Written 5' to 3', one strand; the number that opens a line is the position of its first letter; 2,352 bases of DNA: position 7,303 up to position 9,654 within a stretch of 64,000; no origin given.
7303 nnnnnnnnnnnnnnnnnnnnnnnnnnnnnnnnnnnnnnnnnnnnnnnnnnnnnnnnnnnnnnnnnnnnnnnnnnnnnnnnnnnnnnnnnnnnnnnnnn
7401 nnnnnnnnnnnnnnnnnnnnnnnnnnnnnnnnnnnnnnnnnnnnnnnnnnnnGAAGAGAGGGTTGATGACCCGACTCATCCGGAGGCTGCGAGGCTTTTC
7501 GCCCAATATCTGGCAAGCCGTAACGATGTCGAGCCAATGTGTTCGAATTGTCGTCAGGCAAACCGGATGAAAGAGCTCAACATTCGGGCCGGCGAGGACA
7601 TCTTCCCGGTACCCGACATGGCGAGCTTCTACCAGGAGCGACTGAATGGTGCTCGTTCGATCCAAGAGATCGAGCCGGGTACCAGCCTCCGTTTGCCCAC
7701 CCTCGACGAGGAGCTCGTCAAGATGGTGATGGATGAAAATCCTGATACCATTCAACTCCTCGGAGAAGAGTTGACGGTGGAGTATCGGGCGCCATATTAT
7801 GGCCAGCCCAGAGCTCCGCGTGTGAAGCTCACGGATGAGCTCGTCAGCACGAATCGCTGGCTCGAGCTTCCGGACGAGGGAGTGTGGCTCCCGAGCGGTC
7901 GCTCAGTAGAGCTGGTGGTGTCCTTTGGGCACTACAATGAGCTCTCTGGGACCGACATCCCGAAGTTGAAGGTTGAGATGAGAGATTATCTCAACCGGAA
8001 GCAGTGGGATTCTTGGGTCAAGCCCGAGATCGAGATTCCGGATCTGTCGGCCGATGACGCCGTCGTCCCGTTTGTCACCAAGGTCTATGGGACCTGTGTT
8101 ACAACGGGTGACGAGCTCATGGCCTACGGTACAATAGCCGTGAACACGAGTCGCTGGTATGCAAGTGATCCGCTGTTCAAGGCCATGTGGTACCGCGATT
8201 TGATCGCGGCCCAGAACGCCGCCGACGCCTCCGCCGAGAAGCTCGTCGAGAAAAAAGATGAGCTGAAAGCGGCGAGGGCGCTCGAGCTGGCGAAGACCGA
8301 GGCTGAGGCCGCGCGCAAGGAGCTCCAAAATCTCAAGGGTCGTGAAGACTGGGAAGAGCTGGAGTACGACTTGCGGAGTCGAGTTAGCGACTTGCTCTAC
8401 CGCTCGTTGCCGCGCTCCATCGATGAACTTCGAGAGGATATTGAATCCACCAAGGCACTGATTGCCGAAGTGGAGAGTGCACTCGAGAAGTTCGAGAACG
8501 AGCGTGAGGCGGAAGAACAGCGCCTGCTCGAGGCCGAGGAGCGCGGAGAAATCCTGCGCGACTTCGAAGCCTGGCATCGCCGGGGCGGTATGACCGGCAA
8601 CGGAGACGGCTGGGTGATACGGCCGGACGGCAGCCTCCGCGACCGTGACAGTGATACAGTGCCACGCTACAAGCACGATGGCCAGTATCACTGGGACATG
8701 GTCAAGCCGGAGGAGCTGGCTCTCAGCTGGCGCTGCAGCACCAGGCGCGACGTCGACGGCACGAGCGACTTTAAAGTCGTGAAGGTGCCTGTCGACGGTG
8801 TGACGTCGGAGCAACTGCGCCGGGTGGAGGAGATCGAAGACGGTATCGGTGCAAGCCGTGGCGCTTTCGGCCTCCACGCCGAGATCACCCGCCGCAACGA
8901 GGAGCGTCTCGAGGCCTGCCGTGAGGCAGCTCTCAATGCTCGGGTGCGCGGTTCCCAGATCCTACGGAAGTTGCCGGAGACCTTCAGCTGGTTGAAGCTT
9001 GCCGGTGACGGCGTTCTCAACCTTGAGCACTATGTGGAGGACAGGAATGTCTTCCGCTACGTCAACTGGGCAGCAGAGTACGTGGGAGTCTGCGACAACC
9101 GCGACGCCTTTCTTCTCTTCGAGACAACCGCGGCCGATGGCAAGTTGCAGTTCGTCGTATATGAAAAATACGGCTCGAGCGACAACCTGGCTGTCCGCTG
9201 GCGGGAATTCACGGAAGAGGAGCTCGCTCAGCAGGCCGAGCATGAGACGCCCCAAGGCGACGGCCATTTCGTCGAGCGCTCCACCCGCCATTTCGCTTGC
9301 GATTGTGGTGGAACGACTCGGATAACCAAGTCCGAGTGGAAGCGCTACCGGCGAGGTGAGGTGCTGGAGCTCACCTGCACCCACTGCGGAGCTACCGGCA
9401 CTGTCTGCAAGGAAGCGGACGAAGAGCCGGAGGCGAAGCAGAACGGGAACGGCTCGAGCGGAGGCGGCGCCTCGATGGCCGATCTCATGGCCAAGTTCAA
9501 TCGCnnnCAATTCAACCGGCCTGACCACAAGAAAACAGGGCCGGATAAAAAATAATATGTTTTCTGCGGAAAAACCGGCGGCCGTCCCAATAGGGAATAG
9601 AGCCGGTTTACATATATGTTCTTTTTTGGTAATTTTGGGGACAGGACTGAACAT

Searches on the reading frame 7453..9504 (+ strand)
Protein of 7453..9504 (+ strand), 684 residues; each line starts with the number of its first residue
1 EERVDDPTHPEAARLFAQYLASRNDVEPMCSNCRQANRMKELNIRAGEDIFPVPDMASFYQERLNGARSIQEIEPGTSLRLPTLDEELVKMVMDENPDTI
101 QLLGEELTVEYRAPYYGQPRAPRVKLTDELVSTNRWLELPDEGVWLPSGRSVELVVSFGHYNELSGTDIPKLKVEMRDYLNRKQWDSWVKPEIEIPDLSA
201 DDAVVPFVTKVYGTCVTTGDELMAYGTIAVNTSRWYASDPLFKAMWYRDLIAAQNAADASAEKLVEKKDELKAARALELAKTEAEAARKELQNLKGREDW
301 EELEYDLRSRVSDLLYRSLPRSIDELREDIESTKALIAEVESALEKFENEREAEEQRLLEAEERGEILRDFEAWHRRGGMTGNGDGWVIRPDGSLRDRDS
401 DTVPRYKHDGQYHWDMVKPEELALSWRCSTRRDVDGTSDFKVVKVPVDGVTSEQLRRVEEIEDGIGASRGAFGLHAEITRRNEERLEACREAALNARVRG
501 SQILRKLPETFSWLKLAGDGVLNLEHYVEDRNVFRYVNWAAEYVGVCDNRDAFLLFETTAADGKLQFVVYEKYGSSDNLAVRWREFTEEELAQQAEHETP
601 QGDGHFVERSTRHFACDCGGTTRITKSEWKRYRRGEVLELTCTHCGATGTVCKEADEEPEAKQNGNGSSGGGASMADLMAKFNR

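Call 29: find_homologous_proteins(query=window:7453-9504:+, max_evalue=0.001)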
Query window:7453-9504:+ (684 aa): 20 proteins with E <= 0.001 among 8000 candidates.
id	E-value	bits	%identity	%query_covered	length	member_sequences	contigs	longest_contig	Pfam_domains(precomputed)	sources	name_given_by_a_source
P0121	4.0e-144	500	43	90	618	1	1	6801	-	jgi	jgi:hypothetical protein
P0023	3.8e-93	331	47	54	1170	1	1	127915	PF00270.36,PF00271.38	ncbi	ncbi:MAG: helicase-related protein [bacterium]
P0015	7.0e-91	324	47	54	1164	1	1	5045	PF00270.36,PF00271.38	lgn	-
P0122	1.1e-88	317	37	83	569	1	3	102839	-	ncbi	-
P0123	1.2e-87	313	33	93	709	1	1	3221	-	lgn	-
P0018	1.3e-83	300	42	55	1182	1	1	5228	PF00270.36,PF00271.38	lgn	-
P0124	4.8e-83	298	36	61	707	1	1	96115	-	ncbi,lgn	-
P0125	6.6e-83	297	36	64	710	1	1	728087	-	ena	-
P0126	4.7e-81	291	37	51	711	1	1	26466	-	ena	-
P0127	1.0e-73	267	39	64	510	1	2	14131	-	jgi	jgi:hypothetical protein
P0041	4.6e-60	222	36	50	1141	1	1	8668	PF00270.36,PF00271.38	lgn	-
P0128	3.2e-56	209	40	47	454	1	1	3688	-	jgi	jgi:hypothetical protein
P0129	1.0e-46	178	52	20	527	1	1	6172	-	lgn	-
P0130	8.1e-44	168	43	38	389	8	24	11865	-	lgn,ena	-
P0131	7.2e-39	152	59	20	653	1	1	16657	-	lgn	-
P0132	1.2e-38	151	54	20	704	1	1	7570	-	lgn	-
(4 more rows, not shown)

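Call 33: search_solved_structures(query=A2, max_evalue=1)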
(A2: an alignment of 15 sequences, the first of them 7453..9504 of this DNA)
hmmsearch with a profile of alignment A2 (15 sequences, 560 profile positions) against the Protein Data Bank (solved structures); distinct sequences matched with E-value up to 1: 15.
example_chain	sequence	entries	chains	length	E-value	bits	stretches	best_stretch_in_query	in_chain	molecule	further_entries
7tal_A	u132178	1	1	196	0.016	17.2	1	202-305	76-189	D4_deltaDARP LOV2-DARPin fusion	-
7tbq_A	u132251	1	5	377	0.02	16.9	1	227-324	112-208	D7 LOV2-DARPin fusion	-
4rsi_A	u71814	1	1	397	0.048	15.6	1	244-344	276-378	Structural maintenance of chromosomes protein 2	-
7emf_K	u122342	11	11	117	0.097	14.6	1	438-489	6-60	Mediator of RNA polymerase II transcription subunit 11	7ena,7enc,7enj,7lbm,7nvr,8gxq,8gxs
8h1r_B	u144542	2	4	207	0.11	14.4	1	262-344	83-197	LPS-assembly lipoprotein LptE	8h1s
5iva_B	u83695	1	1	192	0.16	13.9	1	262-344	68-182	LPS-assembly lipoprotein LptE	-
6y07_A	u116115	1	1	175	0.27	13.1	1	238-327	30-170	sohair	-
7ng8_D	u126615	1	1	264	0.28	13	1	235-351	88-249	Klebicin C activity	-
5ag8_A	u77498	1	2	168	0.36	12.7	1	27-97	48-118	GINGIPAIN R2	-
8t1i_H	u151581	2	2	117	0.44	12.4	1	438-489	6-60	Mediator of RNA polymerase II transcription subunit 11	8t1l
6zu5_LF0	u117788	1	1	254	0.52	12.2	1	292-346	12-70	uL30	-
8jj8_F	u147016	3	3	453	0.53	12.1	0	168-301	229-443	Beta-2 adrenergic receptor,Soluble cytochrome b562 | Beta-2 adrenergic receptor,Beta-2 adrenergic receptor,Soluble cytochrome b562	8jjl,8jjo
9iqv_B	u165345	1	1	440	0.59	12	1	167-301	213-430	Alpha-1A adrenergic receptor,Soluble cytochrome b562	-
9iqr_B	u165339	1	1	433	0.68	11.8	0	164-301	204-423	Alpha-2A adrenergic receptor,Soluble cytochrome b562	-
7tbo_A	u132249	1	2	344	0.8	11.6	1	243-315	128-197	D12 LOV2-DARPin fusion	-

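Call 34: search_protein_families(library=pfam, alignment_id=A2, max_evalue=0.1)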
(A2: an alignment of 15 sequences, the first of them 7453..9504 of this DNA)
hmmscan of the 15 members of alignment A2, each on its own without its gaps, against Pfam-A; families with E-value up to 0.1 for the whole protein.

A. member 1, window:7453-9504:+ (684 aa): 0 families

B. families by the number of members that match (of 15 scanned): 10 families
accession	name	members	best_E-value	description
PF14276.11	DUF4363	3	0.00048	Domain of unknown function (DUF4363)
PF13248.11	Zn_ribbon_3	2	0.014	zinc-ribbon domain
PF19745.5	FUT8_N_cat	1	0.00021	Alpha-(1,6)-fucosyltransferase N- and catalytic domains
PF05180.17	zf-DNL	1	0.011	DNL zinc finger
PF17078.10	SHE3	1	0.02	SWI5-dependent HO expression protein 3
PF24441.1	DUF7560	1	0.034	Family of unknown function (DUF7560)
PF15035.11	Rootletin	1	0.066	Ciliary rootlet component, centrosome cohesion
PF01938.26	TRAM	1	0.074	TRAM domain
PF14354.12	Lar_restr_allev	1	0.076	Restriction alleviation protein Lar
PF25294.1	RENR_N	1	0.077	Renin receptor N-terminal domain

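Call 43: predict_structure(alignment_id=A3)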
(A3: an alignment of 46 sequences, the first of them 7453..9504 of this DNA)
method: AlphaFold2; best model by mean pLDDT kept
length: 684 residues; sequences in the alignment: 46
mean_pLDDT: 88.8   pTM: 0.48
mean pLDDT of the five models: 88.8, 88.2, 87.7, 86.8, 86.3
residues with pLDDT >= 90: 455; 70-90: 184; 50-70: 26; < 50: 19
segments of 3 or more residues with pLDDT < 50: 656-672
pLDDT, mean of each block of 10 residues (from residue 1): 74 87 85 93 94 92 81 75 94 97 96 92 95 95 96 94 95 96 96 93 94 95 97 91 97 97 93 90 94 93 94 94 92 95 90 86 91 78 85 96 82 96 92 88 95 97 93 94 95 91 90 90 86 79 85 93 93 76 94 72 81 90 93 92 85 59 35 67 70
secondary structure, 60 per line:
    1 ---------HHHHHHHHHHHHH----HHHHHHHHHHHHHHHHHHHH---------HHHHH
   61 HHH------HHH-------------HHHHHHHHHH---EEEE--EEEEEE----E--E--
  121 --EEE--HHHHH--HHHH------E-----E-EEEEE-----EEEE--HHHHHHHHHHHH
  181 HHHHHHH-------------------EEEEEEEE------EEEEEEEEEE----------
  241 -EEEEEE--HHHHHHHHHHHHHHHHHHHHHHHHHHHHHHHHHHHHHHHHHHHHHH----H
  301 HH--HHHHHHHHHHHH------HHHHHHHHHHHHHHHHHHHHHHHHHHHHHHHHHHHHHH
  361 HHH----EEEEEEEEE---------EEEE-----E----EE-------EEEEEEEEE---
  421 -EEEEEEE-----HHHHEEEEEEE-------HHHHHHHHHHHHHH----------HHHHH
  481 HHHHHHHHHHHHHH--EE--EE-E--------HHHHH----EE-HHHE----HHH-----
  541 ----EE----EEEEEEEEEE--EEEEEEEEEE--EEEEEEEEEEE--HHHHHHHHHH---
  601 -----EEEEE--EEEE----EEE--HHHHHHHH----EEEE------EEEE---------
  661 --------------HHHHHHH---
elements in order: H10-22 H27-46 H56-63 H86-95 E99-102 E105-110 E123-125 H128-132 H135-138 E153-157 E163-166 H169-187 E207-214 E221-230 E242-247 H250-295 H305-316 H323-363 E368-376 E386-389 E409-417 E422-428 H434-437 E438-444 H452-465 H476-494 H513-517 E551-560 E563-572 E575-585 H588-597 E606-610 E613-616 E621-623 H626-633 E638-641 E648-651 H675-681

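Call 46: fold_search(model_id=the predicted structure, library=pdb)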
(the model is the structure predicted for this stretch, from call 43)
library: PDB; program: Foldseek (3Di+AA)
matches with E <= 10: 340; with E <= 0.001: 1
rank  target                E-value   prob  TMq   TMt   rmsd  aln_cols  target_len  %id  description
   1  9gft_B                1.2e-04  1.00  0.17  0.11  22.5       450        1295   12  Structure of the HrpA-bound E. coli disome, Class I (released 2025-02-12)
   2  3d2e_C                7.4e-02  0.91  0.12  0.12  14.3       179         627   12  Crystal structure of a complex of Sse1p and Hsp70, Selenomethionine-labeled crystals (released 2008-06-17)
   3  9a2i_MODEL_1_A        1.0e-01  0.16  0.10  0.11  32.5       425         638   10  Model of E. coli DnaK by in-cell photo-crosslinking MS and deep learning (released 2023-02-24)
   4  2qxl_A                1.1e-01  0.89  0.12  0.13  17.1       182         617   13  Crystal Structure Analysis of Sse1, a yeast Hsp110 (released 2007-10-23)
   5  3d2e_A                1.7e-01  0.80  0.12  0.13  19.0       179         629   16  Crystal structure of a complex of Sse1p and Hsp70, Selenomethionine-labeled crystals (released 2008-06-17)
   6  7tvb                  1.7e-01  0.07  0.08  0.10  22.7       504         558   12  Stat5A Core in Complex with AK305 (released 2023-02-15)
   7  2qxl_B                3.3e-01  0.63  0.12  0.13  14.9       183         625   10  Crystal Structure Analysis of Sse1, a yeast Hsp110 (released 2007-10-23)
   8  7uc7                  3.7e-01  0.04  0.08  0.09  24.7       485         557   12  Stat5a Core in complex with Compound 17 (released 2023-02-15)
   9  8t8q_A                4.4e-01  0.06  0.06  0.08  19.4       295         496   10  Identification of GDC-1971 (RLY-1971), a SHP2 inhibitor designed for the treatment of solid tumors (released 2023-10-11)
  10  7tcd                  5.4e-01  0.28  0.11  0.16  14.2       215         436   17  LOV2-DARPIN fusion: D13 (released 2023-07-05)
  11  7ko2_B                5.7e-01  0.20  0.10  0.12  17.1       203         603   11  Restraining state of near full-length Hsp70 DnaK (released 2021-09-15)
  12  9a5j_A                6.1e-01  0.21  0.10  0.11  16.9       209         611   11  Integrative model of DNAK-GUDB by crosslinking MS and deep learning (released 2024-09-18)
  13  4b9q_A                6.1e-01  0.09  0.11  0.12  31.2       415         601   10  Open conformation of ATP-bound Hsp70 homolog DnaK (released 2012-11-14)
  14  6cmp_A                6.1e-01  0.06  0.06  0.08  19.7       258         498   14  Closed structure of inactive SHP2 mutant C459E (released 2018-11-14)
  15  8s0k_A                6.1e-01  0.03  0.06  0.07  21.2       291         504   12  A fragment-based inhibitor of SHP2 (released 2024-03-20)
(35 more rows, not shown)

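Call 89: find_encoding_contigs(protein=P0125, flank=6000, max_places=1)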
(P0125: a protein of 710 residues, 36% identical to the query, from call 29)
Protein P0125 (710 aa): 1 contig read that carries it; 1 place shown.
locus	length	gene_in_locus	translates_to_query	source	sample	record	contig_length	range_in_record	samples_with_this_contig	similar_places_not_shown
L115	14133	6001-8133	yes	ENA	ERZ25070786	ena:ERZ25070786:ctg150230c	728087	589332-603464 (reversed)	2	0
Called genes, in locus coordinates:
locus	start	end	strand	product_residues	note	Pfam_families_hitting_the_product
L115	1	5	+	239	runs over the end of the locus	PF15515:MvaI_BcnI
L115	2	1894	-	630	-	PF01726:LexA_DNA_bind, PF00717:Peptidase_S24, PF01555:N6_N4_Mtase, PF01170:UPF0020 (faint)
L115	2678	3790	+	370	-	-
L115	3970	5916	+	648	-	PF00270:DEAD, PF00271:Helicase_C (weak), PF04408:WHD_HA2 (weak)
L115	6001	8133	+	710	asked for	-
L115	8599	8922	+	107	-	-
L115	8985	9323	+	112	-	PF18895:T4SS_pilin (weak)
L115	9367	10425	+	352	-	PF02646:RmuC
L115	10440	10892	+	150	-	PF09424:YqeY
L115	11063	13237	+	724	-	PF00133:tRNA-synt_1, PF09334:tRNA-synt_1g (weak), PF08264:Anticodon_1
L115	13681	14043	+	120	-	-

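Call 90: find_encoding_contigs(protein=P0122, flank=6000, max_places=1)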
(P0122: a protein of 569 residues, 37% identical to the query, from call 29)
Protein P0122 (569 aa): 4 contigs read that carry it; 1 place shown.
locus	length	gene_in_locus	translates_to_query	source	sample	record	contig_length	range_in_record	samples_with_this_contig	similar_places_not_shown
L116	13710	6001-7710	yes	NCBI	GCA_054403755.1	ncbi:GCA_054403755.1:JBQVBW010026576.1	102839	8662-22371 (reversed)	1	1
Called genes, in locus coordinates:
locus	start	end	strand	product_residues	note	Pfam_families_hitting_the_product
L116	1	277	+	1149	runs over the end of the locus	-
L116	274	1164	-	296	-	PF01978:TrmB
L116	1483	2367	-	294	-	-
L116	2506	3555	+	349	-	-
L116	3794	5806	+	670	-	PF00270:DEAD, PF13401:AAA_22 (weak), PF00271:Helicase_C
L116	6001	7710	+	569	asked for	-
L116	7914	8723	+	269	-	-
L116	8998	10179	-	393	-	PF13173:AAA_14, PF13401:AAA_22 (faint), PF13635:DUF4143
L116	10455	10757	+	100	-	-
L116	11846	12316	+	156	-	PF02367:TsaE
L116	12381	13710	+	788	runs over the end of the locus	PF02739:5_3_exonuc_N, PF01367:5_3_exonuc, PF00476:DNA_pol_A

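Call 91: find_encoding_contigs(protein=P0131, flank=6000, max_places=1)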
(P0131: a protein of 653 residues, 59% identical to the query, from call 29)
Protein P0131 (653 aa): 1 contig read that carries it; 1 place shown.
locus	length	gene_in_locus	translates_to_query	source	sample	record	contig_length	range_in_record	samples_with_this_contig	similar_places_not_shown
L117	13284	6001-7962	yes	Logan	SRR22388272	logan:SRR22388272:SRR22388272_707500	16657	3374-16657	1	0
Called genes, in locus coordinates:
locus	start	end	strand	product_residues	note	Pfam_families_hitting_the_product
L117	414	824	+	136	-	-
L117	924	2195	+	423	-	PF09620:Cas_csx3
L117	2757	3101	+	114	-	-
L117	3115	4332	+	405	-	PF20030:bpMoxR, PF07728:AAA_5, PF17868:AAA_lid_8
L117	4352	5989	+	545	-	PF13519:VWA_2 (weak)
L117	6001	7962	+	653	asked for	-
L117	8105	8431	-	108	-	PF01909:NTP_transf_2, PF18765:Polbeta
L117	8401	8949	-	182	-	PF05168:HEPN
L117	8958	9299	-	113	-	PF01909:NTP_transf_2, PF18765:Polbeta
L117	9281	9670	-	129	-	PF05168:HEPN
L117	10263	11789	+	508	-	PF12072:RNase_Y_N, PF00013:KH_1, PF22891:KH_PNO1_2nd (weak), PF08668:HDOD (faint), PF01966:HD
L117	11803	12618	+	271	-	PF00149:Metallophos, PF13277:YmdB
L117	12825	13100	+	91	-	PF00216:Bac_DNA_binding, PF18291:HU-HIG (weak)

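Call 94: find_encoding_contigs(protein=P0132, flank=6000, max_places=1)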
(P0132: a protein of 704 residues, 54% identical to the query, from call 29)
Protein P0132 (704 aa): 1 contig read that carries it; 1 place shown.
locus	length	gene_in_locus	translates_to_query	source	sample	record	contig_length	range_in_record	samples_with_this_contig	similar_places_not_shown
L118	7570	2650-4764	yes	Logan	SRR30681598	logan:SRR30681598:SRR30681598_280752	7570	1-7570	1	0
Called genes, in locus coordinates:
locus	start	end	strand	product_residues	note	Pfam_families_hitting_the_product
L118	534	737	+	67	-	-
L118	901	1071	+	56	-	-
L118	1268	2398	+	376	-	-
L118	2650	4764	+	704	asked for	-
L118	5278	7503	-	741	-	-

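Call 95: find_encoding_contigs(protein=P0129, flank=6000, max_places=1)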
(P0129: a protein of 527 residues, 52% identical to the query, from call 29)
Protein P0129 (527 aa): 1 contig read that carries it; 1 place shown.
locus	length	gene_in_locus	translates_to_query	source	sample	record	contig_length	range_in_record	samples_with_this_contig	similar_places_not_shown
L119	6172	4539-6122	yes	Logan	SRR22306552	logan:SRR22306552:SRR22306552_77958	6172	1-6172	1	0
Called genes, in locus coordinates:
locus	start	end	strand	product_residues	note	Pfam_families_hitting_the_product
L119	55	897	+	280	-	-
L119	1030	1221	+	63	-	-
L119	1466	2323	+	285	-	-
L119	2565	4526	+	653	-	PF00270:DEAD, PF00271:Helicase_C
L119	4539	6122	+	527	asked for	-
